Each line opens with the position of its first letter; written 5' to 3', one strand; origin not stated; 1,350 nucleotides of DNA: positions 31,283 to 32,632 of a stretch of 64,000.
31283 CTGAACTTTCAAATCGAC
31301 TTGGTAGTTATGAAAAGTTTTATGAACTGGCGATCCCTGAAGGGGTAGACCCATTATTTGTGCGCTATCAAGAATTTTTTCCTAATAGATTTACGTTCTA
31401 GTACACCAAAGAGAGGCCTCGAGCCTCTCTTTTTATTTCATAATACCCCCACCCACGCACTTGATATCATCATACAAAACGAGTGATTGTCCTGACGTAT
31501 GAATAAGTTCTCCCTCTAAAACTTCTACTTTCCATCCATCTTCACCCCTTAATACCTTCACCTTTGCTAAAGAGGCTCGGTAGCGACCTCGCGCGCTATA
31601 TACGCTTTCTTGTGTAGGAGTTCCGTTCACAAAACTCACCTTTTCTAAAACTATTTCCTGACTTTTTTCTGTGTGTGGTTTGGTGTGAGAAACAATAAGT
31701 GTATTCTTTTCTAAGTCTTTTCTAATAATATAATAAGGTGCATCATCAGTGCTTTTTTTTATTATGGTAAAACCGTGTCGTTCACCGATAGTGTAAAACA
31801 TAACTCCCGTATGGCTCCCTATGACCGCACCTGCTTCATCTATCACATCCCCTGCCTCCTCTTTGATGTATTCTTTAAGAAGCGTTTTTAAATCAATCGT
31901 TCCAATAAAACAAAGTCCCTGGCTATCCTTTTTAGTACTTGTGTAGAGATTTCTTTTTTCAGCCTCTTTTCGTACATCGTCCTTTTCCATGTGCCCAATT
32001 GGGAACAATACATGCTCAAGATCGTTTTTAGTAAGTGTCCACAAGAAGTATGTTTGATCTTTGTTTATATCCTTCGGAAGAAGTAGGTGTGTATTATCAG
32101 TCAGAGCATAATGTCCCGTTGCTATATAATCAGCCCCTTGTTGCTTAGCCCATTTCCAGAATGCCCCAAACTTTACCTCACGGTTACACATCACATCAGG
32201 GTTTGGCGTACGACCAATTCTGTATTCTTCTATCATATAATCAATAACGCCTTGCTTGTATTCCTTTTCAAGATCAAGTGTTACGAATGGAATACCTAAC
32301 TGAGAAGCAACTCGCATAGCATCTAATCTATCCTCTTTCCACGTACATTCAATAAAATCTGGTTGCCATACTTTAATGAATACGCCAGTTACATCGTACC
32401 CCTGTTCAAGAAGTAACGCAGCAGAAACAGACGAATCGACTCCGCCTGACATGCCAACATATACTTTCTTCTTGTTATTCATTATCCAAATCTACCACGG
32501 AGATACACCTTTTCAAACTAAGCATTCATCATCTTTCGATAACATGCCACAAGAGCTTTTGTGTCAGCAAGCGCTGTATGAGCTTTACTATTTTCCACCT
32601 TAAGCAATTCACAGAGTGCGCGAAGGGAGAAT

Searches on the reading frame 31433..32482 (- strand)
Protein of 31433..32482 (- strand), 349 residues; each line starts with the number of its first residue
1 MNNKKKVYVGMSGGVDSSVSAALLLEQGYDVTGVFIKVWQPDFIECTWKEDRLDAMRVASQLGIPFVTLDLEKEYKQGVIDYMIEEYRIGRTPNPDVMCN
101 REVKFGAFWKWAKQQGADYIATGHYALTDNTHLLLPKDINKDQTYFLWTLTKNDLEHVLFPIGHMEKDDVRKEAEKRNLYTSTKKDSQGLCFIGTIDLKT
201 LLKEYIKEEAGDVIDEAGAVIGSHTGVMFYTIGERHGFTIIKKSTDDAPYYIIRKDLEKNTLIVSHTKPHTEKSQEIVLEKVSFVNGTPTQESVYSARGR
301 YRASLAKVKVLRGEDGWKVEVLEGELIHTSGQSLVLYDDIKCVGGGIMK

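Call 56: search_protein_families(library=pfam, proteins=[window:31433-32482:-], max_evalue=0.00001)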
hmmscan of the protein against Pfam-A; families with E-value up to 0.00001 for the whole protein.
window:31433-32482:- (349 aa): 4 families
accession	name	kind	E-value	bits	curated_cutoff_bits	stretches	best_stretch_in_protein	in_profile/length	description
PF03054.22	tRNA_Me_trans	-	2.3e-74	249.9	20.6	1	5-194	1-201/202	tRNA methyl transferase HUP domain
PF20259.3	tRNA_Me_trans_M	-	1.1e-19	70.1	27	1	200-266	2-66/66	tRNA methyl transferase PRC-barrel domain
PF20258.4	tRNA_Me_trans_C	-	4.4e-08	33.8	20.6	1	274-347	1-76/77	Aminomethyltransferase beta-barrel domain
PF02540.23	NAD_synthase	-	7.5e-06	25.7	21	0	3-76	17-86/242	NAD synthase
